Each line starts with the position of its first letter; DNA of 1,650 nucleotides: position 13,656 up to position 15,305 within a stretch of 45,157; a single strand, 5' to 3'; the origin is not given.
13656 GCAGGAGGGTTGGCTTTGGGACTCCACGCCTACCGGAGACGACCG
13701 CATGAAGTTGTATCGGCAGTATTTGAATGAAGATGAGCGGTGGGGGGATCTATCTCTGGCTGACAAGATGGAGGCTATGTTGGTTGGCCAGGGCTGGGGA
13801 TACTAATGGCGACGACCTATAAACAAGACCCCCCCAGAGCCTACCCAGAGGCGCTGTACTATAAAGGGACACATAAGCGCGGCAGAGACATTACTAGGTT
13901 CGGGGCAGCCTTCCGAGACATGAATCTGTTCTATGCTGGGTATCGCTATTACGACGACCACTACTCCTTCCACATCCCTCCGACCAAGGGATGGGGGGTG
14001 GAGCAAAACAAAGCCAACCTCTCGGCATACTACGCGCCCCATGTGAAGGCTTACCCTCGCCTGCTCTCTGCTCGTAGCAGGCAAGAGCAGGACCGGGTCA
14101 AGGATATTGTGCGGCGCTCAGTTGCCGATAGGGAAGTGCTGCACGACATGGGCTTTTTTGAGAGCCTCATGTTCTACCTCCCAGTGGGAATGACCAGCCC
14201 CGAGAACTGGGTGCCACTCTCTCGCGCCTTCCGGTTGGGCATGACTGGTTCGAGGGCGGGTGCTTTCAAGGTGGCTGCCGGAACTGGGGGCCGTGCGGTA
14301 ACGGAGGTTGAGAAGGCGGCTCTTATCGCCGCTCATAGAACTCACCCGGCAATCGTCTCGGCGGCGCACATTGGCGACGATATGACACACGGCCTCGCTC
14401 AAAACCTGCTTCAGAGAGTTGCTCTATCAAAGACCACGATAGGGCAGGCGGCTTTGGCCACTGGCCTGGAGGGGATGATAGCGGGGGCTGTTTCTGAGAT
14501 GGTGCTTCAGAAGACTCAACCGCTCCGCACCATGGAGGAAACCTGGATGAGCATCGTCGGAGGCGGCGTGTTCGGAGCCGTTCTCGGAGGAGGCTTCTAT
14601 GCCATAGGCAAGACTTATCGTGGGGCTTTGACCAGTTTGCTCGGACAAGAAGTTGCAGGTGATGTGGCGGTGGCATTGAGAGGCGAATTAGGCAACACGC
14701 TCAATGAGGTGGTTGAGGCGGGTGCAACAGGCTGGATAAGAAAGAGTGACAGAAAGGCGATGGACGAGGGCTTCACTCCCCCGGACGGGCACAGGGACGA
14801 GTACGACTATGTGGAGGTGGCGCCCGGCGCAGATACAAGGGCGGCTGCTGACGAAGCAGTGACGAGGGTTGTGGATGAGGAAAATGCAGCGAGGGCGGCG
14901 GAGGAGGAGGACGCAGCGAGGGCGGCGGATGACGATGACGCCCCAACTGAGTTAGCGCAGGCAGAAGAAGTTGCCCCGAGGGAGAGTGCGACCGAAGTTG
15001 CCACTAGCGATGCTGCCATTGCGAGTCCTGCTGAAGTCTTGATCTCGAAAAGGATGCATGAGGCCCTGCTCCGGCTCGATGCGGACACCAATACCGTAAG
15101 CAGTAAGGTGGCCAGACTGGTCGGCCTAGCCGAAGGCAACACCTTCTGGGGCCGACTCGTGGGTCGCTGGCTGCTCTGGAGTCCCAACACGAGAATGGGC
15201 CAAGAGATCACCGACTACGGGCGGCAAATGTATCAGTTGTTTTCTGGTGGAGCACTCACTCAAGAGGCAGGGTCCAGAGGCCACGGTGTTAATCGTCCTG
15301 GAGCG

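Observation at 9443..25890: Hyper-expanded internal/ejection-protein module occupies 36% of the genome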

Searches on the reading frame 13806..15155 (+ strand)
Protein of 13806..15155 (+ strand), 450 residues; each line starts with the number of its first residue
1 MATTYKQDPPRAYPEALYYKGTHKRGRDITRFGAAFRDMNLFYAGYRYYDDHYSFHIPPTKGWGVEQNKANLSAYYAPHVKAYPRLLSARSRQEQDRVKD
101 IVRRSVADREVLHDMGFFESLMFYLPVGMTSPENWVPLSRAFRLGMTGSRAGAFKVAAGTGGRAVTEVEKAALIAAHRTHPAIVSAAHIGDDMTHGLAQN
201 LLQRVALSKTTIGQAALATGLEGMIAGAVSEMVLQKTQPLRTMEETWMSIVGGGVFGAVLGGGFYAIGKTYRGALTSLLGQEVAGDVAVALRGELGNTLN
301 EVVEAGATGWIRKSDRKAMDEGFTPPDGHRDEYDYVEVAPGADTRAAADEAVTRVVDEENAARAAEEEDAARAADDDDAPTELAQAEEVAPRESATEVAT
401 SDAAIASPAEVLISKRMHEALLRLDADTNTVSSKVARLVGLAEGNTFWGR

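Call 11: search_protein_families(library=pfam, proteins=[window:13806-15155:+], max_evalue=1)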
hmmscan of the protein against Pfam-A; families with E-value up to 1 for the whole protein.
window:13806-15155:+ (450 aa): 0 families
